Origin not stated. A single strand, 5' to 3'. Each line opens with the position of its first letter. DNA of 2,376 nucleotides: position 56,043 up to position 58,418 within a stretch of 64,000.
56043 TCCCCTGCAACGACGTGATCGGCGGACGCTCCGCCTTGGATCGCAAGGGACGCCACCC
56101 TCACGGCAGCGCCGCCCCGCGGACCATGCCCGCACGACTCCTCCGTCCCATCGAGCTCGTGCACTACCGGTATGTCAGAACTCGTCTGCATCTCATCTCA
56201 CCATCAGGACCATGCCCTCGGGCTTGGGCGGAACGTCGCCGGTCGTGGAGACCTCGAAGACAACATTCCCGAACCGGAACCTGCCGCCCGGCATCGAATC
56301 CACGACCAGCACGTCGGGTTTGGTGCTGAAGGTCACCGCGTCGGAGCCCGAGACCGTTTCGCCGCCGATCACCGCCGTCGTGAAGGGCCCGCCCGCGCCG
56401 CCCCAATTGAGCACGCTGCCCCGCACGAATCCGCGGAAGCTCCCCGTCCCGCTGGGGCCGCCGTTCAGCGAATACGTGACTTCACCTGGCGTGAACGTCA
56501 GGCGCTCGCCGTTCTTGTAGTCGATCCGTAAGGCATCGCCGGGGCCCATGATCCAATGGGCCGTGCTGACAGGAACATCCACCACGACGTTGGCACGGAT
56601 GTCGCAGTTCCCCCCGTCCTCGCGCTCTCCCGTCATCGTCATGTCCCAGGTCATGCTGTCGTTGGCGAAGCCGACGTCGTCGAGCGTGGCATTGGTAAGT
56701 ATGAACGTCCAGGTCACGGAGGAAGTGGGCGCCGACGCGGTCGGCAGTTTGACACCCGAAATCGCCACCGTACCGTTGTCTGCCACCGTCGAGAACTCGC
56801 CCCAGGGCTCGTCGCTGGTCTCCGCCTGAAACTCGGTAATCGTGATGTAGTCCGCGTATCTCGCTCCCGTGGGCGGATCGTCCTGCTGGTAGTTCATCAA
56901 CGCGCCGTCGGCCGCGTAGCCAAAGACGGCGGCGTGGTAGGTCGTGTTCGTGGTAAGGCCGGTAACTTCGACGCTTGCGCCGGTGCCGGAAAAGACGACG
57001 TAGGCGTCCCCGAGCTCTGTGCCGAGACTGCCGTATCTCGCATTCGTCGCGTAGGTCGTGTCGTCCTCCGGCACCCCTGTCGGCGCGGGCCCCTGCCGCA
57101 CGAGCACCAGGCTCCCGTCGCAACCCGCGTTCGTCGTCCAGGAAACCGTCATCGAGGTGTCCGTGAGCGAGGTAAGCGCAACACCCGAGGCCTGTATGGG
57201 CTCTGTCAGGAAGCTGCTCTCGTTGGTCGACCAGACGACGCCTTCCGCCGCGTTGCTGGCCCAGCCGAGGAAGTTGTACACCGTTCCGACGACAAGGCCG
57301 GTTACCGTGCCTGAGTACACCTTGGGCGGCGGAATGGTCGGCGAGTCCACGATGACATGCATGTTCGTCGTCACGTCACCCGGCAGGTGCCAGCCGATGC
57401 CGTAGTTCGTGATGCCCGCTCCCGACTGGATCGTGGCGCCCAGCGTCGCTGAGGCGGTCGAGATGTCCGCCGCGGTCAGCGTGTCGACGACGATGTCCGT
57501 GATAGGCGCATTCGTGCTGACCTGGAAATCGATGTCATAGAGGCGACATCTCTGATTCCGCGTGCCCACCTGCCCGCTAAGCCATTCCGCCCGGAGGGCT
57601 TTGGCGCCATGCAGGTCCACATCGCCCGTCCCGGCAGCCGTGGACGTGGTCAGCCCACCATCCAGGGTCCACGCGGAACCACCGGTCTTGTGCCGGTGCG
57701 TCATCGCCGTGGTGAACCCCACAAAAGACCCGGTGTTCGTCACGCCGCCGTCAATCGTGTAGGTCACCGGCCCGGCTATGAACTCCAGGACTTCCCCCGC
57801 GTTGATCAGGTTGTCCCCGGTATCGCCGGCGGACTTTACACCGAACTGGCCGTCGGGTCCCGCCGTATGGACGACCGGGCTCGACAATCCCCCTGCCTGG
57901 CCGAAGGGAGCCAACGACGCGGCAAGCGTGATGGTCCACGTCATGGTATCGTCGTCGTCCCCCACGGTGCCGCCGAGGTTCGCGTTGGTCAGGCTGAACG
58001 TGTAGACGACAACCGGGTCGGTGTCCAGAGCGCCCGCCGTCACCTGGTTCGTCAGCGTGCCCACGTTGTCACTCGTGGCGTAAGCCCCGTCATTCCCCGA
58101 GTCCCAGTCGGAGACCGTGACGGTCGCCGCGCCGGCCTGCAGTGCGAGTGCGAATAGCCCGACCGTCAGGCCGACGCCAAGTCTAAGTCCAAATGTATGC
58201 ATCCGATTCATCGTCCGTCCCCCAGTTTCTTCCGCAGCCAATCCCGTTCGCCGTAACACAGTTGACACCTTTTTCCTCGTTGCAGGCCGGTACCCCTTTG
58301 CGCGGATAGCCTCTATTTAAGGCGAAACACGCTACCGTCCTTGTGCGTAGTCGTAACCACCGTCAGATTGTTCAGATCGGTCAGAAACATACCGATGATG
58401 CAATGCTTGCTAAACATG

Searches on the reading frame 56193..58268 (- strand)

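Call 8: search_protein_families(library=pfam, proteins=[window:56193-58268:-], max_evalue=0.001)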
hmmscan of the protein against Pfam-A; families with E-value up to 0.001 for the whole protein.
window:56193-58268:- (691 aa): 2 families
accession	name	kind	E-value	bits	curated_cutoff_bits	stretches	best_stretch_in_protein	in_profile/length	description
PF16656.11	Pur_ac_phosph_N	-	2.8e-07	31.5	30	1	363-448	6-78/93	Purple acid Phosphatase, N-terminal domain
PF00041.27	fn3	-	0.00013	22.5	25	0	362-455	5-73/84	Fibronectin type III domain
